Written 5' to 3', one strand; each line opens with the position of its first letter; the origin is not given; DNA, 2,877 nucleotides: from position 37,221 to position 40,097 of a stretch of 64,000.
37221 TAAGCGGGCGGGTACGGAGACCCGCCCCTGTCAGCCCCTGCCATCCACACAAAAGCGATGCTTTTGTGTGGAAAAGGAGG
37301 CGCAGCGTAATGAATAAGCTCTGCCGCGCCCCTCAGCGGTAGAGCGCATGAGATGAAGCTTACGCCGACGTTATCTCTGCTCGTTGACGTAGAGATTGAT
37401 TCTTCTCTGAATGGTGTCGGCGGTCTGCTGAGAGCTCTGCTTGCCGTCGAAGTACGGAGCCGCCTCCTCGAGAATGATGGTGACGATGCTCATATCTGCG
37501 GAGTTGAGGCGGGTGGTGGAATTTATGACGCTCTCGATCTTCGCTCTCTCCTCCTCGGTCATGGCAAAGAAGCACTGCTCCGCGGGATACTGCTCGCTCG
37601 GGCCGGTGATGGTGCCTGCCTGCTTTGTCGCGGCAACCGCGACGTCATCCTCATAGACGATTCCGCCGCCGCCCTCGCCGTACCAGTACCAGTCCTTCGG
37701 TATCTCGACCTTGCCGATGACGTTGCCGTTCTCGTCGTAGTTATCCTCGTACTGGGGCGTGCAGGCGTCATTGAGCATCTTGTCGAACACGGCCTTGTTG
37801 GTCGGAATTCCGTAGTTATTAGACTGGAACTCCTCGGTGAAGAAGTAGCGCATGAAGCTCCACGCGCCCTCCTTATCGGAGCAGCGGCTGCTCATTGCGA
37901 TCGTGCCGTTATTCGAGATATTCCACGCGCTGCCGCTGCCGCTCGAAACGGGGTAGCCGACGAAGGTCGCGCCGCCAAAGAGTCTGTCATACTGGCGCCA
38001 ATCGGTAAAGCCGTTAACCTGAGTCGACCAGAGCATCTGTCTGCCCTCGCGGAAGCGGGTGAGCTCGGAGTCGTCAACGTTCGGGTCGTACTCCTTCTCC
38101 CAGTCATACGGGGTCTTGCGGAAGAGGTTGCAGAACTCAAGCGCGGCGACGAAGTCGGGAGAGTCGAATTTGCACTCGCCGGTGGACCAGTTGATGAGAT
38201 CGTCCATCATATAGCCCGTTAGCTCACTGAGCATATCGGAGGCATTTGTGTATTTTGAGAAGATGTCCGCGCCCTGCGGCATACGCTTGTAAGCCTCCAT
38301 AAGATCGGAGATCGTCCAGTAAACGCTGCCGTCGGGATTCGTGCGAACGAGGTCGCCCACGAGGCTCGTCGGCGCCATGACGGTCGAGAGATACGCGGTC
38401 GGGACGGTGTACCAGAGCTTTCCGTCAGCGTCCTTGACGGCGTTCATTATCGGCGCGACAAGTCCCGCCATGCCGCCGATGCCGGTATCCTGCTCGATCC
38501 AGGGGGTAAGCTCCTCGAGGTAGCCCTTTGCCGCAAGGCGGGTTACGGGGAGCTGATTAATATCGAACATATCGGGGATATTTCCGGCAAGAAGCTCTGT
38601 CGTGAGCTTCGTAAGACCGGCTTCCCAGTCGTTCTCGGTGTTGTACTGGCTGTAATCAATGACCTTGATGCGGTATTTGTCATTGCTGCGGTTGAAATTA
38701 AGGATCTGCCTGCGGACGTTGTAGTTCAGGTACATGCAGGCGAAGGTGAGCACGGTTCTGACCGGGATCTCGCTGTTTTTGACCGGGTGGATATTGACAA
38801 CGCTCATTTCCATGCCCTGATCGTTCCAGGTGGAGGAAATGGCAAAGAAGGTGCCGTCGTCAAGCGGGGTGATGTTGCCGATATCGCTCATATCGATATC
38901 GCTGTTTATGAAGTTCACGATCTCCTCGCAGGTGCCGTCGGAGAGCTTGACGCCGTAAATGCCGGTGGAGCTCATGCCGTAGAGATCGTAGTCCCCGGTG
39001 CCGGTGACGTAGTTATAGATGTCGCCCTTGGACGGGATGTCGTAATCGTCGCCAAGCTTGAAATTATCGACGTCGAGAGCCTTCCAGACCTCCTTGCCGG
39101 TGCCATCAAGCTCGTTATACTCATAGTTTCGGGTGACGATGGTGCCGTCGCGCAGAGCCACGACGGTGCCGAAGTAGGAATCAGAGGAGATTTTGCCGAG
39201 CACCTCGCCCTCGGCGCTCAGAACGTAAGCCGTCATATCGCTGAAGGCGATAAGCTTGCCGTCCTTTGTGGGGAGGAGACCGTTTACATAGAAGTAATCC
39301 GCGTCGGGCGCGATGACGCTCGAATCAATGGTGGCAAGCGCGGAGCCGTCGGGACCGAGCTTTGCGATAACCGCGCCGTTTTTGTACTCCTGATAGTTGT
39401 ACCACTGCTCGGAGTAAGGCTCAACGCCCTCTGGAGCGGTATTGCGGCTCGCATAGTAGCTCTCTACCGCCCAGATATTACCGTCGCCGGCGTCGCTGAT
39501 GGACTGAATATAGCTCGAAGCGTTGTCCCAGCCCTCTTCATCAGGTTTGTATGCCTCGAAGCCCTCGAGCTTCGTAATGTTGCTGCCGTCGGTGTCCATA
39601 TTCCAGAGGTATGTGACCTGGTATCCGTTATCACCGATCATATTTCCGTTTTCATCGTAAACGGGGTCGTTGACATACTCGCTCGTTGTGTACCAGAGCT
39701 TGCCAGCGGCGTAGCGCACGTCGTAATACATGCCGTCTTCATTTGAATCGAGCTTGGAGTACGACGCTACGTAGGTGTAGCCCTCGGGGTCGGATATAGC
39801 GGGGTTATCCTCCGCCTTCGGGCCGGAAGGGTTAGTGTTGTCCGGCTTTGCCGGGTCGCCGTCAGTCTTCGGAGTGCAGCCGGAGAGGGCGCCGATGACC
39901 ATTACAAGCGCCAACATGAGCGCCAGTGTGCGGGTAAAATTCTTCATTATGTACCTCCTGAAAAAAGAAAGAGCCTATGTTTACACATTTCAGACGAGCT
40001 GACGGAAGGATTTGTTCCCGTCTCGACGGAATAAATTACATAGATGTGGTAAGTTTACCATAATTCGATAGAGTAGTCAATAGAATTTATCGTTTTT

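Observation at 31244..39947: Chimeric ABC operon: sugar-importer parts with an embedded HlyD-type adaptor and a MacB-PCD-only protein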

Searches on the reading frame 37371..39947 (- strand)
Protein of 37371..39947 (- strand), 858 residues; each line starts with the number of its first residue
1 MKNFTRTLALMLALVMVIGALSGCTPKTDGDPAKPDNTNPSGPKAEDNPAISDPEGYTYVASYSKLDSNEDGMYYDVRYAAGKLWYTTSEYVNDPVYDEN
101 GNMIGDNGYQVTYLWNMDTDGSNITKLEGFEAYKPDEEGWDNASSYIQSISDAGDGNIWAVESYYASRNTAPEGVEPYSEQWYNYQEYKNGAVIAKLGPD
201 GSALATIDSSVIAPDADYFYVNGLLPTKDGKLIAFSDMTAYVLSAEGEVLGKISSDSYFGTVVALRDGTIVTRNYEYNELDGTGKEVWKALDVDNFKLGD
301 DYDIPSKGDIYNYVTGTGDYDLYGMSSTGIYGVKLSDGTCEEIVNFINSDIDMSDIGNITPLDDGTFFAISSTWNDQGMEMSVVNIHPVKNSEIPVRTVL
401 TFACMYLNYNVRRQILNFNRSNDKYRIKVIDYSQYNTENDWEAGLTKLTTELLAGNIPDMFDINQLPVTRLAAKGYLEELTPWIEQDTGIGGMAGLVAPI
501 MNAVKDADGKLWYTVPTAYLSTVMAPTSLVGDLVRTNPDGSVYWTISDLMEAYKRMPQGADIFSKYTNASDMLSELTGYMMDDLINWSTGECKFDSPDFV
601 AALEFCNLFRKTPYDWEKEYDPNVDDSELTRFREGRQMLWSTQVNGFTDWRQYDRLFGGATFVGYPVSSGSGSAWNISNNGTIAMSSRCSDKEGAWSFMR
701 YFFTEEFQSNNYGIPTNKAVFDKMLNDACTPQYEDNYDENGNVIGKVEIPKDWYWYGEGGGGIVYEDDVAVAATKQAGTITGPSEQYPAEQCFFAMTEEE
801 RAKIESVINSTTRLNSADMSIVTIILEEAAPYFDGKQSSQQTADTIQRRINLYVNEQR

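Call 3: search_protein_families(library=pfam, proteins=[window:37371-39947:-], max_evalue=0.1)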
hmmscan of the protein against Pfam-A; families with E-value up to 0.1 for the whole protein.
window:37371-39947:- (858 aa): 1 family
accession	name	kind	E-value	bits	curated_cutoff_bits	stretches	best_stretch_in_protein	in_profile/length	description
PF12396.14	DUF3659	-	0.055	13.8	24.8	0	737-749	45-57/61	Protein of unknown function (DUF3659)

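Call 4: search_protein_families(library=ncbifam, proteins=[window:37371-39947:-], max_evalue=0.1)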
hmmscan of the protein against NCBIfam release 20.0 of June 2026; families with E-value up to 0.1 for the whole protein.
window:37371-39947:- (858 aa): 0 families

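Call 21: search_solved_structures(query=window:37371-39947:-, max_evalue=1)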
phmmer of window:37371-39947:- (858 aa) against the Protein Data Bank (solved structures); distinct sequences matched with E-value up to 1: 3.
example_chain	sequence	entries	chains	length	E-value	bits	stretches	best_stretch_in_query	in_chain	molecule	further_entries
7x0o_A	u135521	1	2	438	2e-07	32.5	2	410-719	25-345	CbpC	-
5f7v_A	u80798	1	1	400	0.0029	18.7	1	445-490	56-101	Lmo0181 protein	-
7yfz_t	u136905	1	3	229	0.36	11.8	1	409-450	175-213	Pam3 hub gp19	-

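Call 27: find_homologous_proteins(query=window:37371-39947:-)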
Query window:37371-39947:- (858 aa): 107 proteins with E <= 0.001 among 8000 candidates.
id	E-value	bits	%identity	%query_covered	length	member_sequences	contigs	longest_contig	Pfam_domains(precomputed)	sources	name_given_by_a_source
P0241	0.0e+0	1979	100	100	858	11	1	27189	-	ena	-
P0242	2.5e-151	524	36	97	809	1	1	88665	PF01547.31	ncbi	ncbi:MAG: extracellular solute-binding protein [Oscillospiraceae bacterium]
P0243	7.0e-141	489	36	100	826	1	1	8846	-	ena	-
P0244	8.3e-139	482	37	100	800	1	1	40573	PF01547.31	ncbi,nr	ncbi:MAG: extracellular solute-binding protein [Clostridia bacterium]|nr:extracellular solute-bindin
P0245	6.4e-126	440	36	87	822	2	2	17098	PF13416.12,PF01547.31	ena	-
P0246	6.5e-125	436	34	100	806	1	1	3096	PF01547.31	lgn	-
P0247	2.5e-120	421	35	97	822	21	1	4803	PF01547.31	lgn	-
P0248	3.8e-117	410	32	100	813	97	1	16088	PF01547.31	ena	-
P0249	2.2e-116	408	34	100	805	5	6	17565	PF13416.12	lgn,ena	-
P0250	1.1e-114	402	32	99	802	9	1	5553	PF13416.12,PF01547.31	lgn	-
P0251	1.9e-110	388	32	100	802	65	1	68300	PF01547.31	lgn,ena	-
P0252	7.2e-110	386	33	100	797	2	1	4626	PF13416.12,PF01547.31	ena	-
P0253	3.6e-109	384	32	100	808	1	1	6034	PF13416.12,PF01547.31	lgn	-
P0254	5.9e-109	383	31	100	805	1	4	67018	PF01547.31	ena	-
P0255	2.0e-107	378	32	100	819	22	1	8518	PF01547.31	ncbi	-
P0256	1.3e-106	376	32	100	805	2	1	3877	PF01547.31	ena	-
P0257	2.0e-106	375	31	95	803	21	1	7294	PF01547.31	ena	-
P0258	6.9e-106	373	30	100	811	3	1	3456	PF01547.31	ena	-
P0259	1.5e-105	372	32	100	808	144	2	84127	PF13416.12,PF01547.31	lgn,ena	-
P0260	5.4e-104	367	31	99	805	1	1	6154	PF01547.31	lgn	-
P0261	7.0e-104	367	31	100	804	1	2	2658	PF01547.31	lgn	-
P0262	5.2e-103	364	31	94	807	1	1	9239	PF13416.12,PF01547.31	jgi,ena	-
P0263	3.9e-102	361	33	100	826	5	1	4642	PF01547.31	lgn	-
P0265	3.7e-101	358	30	100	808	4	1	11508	PF13416.12,PF01547.31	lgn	-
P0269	2.1e-99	352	31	100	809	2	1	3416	PF01547.31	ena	-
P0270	4.4e-99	351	31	82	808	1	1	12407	PF13416.12,PF01547.31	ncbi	-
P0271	4.8e-99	351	30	100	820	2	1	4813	PF13416.12,PF01547.31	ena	-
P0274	1.5e-98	349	31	100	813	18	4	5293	PF01547.31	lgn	-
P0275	1.7e-98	349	32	100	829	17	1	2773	PF01547.31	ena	-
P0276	5.5e-98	347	30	100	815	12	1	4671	PF01547.31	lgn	-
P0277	1.0e-97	346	33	83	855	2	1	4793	PF01547.31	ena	-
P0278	1.1e-97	346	32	87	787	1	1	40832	PF13416.12,PF01547.31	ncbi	-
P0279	2.3e-97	345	32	82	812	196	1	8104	PF13416.12,PF01547.31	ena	-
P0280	2.6e-97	345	33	83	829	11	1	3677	PF13416.12,PF01547.31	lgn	-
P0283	1.9e-96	342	31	100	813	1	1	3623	PF13416.12,PF01547.31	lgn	-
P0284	2.2e-96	342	32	86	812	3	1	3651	PF01547.31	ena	-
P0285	2.5e-96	342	33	82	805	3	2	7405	PF01547.31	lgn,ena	-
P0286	4.1e-96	341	32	86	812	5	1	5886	PF01547.31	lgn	-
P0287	6.6e-96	340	30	100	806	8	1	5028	PF01547.31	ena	-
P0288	7.0e-96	340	34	86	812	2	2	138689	PF13416.12,PF01547.31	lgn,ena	-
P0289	7.6e-96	340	32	86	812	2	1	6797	PF01547.31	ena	-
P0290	8.1e-95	337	33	82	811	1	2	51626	PF13416.12,PF01547.31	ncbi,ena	-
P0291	2.6e-94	335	32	86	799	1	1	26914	PF13416.12,PF01547.31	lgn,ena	-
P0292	4.8e-94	334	31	86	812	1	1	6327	PF13416.12,PF01547.31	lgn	-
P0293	6.7e-94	334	29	100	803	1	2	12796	PF01547.31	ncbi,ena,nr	ncbi:MAG: extracellular solute-binding protein [Oscillospiraceae bacterium]|nr:extracellular solute-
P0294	1.7e-93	332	29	100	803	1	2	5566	PF01547.31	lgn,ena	-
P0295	3.4e-93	331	32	83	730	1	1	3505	PF01547.31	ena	-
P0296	7.2e-93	330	32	83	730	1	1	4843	PF01547.31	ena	-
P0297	1.3e-92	329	31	86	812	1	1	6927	PF01547.31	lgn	-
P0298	1.6e-92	329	30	100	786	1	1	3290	PF13416.12,PF01547.31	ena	-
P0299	2.2e-92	329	32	85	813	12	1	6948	PF13416.12,PF01547.31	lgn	-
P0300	9.6e-92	326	32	85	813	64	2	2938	PF01547.31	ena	-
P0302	1.9e-91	325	31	86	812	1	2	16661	PF01547.31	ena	-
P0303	9.8e-89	316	32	85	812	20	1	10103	PF01547.31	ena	-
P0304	1.2e-88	316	32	82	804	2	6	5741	PF13416.12,PF01547.31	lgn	-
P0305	2.2e-87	312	30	83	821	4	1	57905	PF13416.12,PF01547.31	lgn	-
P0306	2.1e-84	302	31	100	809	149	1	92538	PF13416.12,PF01547.31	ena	-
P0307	9.4e-83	297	30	82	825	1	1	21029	PF13416.12,PF01547.31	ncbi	-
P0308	3.2e-82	295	29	100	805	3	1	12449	PF01547.31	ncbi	-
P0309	8.8e-81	290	29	99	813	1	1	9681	PF13416.12,PF01547.31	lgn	-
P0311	1.1e-71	260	30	98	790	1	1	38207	PF01547.31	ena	-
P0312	1.4e-70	256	27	87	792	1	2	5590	PF13416.12,PF01547.31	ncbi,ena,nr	ncbi:MAG: extracellular solute-binding protein [Oscillospiraceae bacterium]|nr:extracellular solute-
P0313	1.6e-70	256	28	100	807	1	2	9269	PF13416.12,PF01547.31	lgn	-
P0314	8.8e-66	241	30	75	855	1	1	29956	PF13416.12,PF01547.31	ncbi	-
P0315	3.8e-65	238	32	61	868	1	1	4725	PF13416.12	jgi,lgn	jgi:ABC-type glycerol-3-phosphate transport system substrate-binding protein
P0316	4.6e-60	222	27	83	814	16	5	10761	PF13416.12,PF01547.31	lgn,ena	-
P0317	3.8e-58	215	28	88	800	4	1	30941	PF01547.31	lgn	-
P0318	2.7e-55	206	28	83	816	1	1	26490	PF13416.12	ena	-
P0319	1.1e-52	197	28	79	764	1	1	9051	PF13416.12,PF01547.31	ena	-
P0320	1.5e-52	197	28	79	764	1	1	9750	PF13416.12,PF01547.31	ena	-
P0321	2.9e-52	196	28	79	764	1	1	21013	PF13416.12,PF01547.31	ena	-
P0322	3.2e-52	196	28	79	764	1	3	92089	PF13416.12,PF01547.31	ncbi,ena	-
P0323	3.4e-52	196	28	79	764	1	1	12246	PF13416.12,PF01547.31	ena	-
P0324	3.7e-52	195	28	79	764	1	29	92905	PF13416.12,PF01547.31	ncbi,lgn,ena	-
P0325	3.8e-52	195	28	79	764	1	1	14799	PF13416.12,PF01547.31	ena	-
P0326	4.2e-52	195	28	79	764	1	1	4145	PF13416.12,PF01547.31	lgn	-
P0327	4.6e-52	195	28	79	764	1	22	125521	PF13416.12,PF01547.31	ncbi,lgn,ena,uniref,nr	ncbi:extracellular solute-binding protein [uncultured Acetatifactor sp.]|uniref:extracellular solute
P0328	1.7e-51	193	27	79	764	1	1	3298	PF13416.12,PF01547.31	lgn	-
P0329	1.7e-51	193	28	79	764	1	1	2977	PF13416.12,PF01547.31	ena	-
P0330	3.7e-51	192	29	72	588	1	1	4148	PF13416.12,PF01547.31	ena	-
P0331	4.0e-51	192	28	79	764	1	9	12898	PF13416.12,PF01547.31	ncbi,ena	-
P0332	8.1e-51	191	28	79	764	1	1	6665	PF13416.12,PF01547.31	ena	-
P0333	8.5e-51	191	28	79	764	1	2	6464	PF13416.12,PF01547.31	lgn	-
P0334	8.6e-51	191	28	79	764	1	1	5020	PF13416.12,PF01547.31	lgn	-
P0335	9.1e-51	191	28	79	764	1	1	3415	PF13416.12,PF01547.31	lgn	-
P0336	1.9e-50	190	28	79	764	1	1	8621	PF13416.12,PF01547.31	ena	-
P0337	1.9e-50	190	28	79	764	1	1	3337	PF13416.12,PF01547.31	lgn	-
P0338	2.1e-50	190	28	79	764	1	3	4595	PF13416.12,PF01547.31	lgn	-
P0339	5.0e-50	188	28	79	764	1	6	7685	PF13416.12,PF01547.31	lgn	-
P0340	5.9e-50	188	28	79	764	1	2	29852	PF13416.12,PF01547.31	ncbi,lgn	-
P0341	1.6e-49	187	28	79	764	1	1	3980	PF13416.12,PF01547.31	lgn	-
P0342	1.7e-42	164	26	64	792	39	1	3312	PF01547.31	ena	-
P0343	4.0e-41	159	25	79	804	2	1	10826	PF01547.31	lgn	-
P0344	3.8e-38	149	26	78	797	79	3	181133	PF01547.31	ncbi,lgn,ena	-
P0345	9.9e-38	148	24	100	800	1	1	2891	PF13416.12,PF01547.31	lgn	-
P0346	1.4e-28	117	23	78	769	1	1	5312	PF13416.12,PF01547.31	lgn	-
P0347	1.6e-17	81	25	51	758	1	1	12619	PF01547.31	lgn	-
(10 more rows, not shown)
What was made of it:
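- On CUT1 / type-I binding-protein-dependent carbohydrate ABC importer: Homologues carry PF01547 and PF13416 (call 27).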

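Call 31: find_encoding_contigs(protein=P0327, flank=9000, max_places=2)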
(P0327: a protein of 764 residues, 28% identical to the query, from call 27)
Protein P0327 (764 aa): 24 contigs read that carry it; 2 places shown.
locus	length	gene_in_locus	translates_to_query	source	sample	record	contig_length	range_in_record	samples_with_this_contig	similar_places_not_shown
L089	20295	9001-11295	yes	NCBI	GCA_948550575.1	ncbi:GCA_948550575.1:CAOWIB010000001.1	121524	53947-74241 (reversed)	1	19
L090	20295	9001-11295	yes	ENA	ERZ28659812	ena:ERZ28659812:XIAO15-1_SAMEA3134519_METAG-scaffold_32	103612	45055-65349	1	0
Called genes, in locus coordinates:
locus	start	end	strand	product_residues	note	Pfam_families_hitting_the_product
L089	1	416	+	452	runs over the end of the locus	PF07454:SpoIIP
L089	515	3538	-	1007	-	PF02366:PMT, PF13231:PMT_2, PF16192:PMT_4TMC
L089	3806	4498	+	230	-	PF00005:ABC_tran, PF02463:SMC_N (weak), PF13304:AAA_21 (faint)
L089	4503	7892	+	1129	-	PF00038:Filament (faint), PF27881:CRWN_N (faint), PF23649:FKBP15 (faint), PF24161:CCDC39 (weak), PF02687:FtsX, PF12704:MacB_PCD, PF02687:FtsX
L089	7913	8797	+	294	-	PF02811:PHP (weak), PF13263:PHP_C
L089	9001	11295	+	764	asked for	PF01547:SBP_bac_1, PF13416:SBP_bac_8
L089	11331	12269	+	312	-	PF00528:BPD_transp_1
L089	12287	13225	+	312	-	PF00528:BPD_transp_1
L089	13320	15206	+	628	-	PF00364:Biotin_lipoyl (faint)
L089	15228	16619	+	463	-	PF12704:MacB_PCD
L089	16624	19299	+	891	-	PF01547:SBP_bac_1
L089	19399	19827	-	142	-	PF01863:YgjP-like, PF08325:WLM (faint)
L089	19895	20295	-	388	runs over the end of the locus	PF01545:Cation_efflux, PF16916:ZT_dimer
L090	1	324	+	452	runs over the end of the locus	PF07454:SpoIIP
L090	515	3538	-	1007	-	PF02366:PMT, PF13231:PMT_2, PF16192:PMT_4TMC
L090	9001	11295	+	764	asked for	PF01547:SBP_bac_1, PF13416:SBP_bac_8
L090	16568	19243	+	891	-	PF01547:SBP_bac_1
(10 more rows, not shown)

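Call 44: predict_structure(alignment_id=A3)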
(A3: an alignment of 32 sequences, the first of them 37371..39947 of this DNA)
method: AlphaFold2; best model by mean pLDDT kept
length: 858 residues; sequences in the alignment: 32
mean_pLDDT: 82.9   pTM: 0.80
mean pLDDT of the five models: 82.9, 81.1, 81.1, 81.0, 79.6
residues with pLDDT >= 90: 351; 70-90: 395; 50-70: 49; < 50: 63
segments of 3 or more residues with pLDDT < 50: 20-50, 757-785
pLDDT, mean of each block of 10 residues (from residue 1): 70 67 34 33 37 73 75 71 84 60 53 87 90 74 83 88 87 81 84 92 90 76 88 91 91 91 89 88 85 93 81 87 90 91 90 84 88 78 89 88 92 92 94 86 92 94 90 94 96 96 88 94 88 79 83 89 93 90 88 93 91 87 81 89 89 77 81 87 95 97 93 93 94 87 86 58 34 33 52 85 90 86 95 96 97 90
secondary structure, 60 per line:
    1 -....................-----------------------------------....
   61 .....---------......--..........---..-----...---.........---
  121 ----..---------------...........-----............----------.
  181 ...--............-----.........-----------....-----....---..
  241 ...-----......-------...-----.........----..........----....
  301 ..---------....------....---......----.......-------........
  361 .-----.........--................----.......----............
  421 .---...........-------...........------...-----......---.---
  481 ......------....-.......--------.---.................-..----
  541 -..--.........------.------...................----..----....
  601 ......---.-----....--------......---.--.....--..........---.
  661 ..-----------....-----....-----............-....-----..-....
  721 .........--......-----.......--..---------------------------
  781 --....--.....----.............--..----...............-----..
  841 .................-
elements in order (helices of 4 or more, strands of 3 or more residues): H2-21 E57-65 E75-80 E83-92 E103-105 E109-117 E142-152 E158-169 H180-183 E186-197 E203-208 E223-226 E232-235 E239-243 E249-254 E262-264 E270-278 E283-292 E297-302 E312-315 E322-325 E329-334 E339-345 E356-361 E367-375 E378-390 E398-404 H409-421 E425-431 H432-435 H443-453 E460-462 H468-473 H481-486 H498-504 E517-526 H527-533 H546-554 H569-584 H597-606 H616-619 H628-633 E640-644 H647-656 E660-662 E674-677 E683-686 H692-703 H705-708 H718-729 E732-737 E743-749 H783-786 H798-810 H819-833 H839-857
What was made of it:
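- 37371..39947 (-): 858-aa lipoprotein substrate-binding protein: signal peptide with lipobox Cys24, disordered linker 25-55, all-beta NHL/Reg_prop-like propeller about 57-390, CUT1-type oligosaccharide SBP domain about 398-858. AF2 model has pLDDT 82.9 and pTM 0.80 (call 44).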

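Call 48: fold_search(model_id=the predicted structure, library=pdb)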
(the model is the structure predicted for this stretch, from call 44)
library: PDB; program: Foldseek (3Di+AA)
matches with E <= 10: 1284; with E <= 0.001: 833
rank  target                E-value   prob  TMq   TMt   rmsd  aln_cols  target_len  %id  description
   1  7x0o_A                3.8e-16  1.00  0.36  0.69   6.5       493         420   17  Crystal structure of sugar binding protein CbpC from Clostridium thermocellum (released 2022-09-14)
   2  1eu8_A                7.9e-13  1.00  0.27  0.49  10.1       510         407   15  STRUCTURE OF TREHALOSE MALTOSE BINDING PROTEIN FROM THERMOCOCCUS LITORALIS (released 2001-03-14)
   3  5ysd_B                8.8e-13  1.00  0.30  0.56   7.8       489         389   12  Crystal structure of beta-1,2-glucooligosaccharide binding protein in complex with sophorotriose (released 2018-05-02)
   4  5ci5_B                1.1e-12  1.00  0.27  0.51   9.0       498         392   13  Crystal Structure of an ABC transporter Solute Binding Protein from Thermotoga Lettingae TMO (Tlet_1705, TARGET EFI-51 (released 2015-07-22)
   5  5f7v_A                1.5e-12  1.00  0.29  0.55   8.1       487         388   15  ABC substrate-binding protein Lmo0181 from Listeria monocytogenes in complex with cycloalternan (released 2016-09-07)
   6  5ysd_A                2.4e-12  1.00  0.30  0.56   8.1       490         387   12  Crystal structure of beta-1,2-glucooligosaccharide binding protein in complex with sophorotriose (released 2018-05-02)
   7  5yse_A                4.9e-12  1.00  0.29  0.56   8.3       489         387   11  Crystal structure of beta-1,2-glucooligosaccharide binding protein in complex with sophorotetraose (released 2018-05-02)
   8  3uor_A                8.3e-12  1.00  0.31  0.59   7.2       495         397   11  The structure of the sugar-binding protein MalE from the phytopathogen Xanthomonas citri (released 2011-12-14)
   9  5yse_B                1.4e-11  1.00  0.30  0.56   7.8       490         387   11  Crystal structure of beta-1,2-glucooligosaccharide binding protein in complex with sophorotetraose (released 2018-05-02)
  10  5iai                  1.4e-11  1.00  0.28  0.50   9.1       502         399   14  Crystal structure of ABC transporter Solute Binding Protein Arad_9887 from Agrobacterium radiobacter K84, target EFI-510 (released 2016-03-09)
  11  4r6k                  1.7e-11  1.00  0.31  0.56   7.4       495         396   13  Crystal structure of ABC transporter substrate-binding protein YesO from Bacillus subtilis, TARGET EFI-510761, an open c (released 2014-09-10)
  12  8ula                  1.7e-11  1.00  0.31  0.59   8.0       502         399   12  Lmo2839 ABC transporter substrate binding protein (released 2025-05-14)
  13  5ysf_A                1.9e-11  1.00  0.30  0.56   7.9       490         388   11  Crystal structure of beta-1,2-glucooligosaccharide binding protein in complex with sophoropentaose (released 2018-05-02)
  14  7ehp_B                2.2e-11  1.00  0.26  0.47   9.6       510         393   13  Chitin oligosaccharide binding protein (released 2021-07-07)
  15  3jzj_A                2.3e-11  1.00  0.28  0.51   9.3       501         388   12  Crystal structures of the GacH receptor of Streptomyces glaucescens GLA.O in the unliganded form and in complex with a (released 2010-02-16)
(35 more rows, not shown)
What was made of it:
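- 37371..39947 (-): Foldseek best match is CbpC 7x0o (E 3.8e-16), followed by other oligosaccharide SBPs (call 48).
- On CUT1 / type-I binding-protein-dependent carbohydrate ABC importer: The AF2 model (pTM 0.80, call 44) matches CbpC and many oligosaccharide SBPs (E 3.8e-16 to 1e-10, call 48).
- Checked: It is identified as an SBP by its homologues, which carry SBP_bac_1/8 (call 27), by PDB sequence similarity to CbpC (call 21) and by fold (calls 44, 48).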
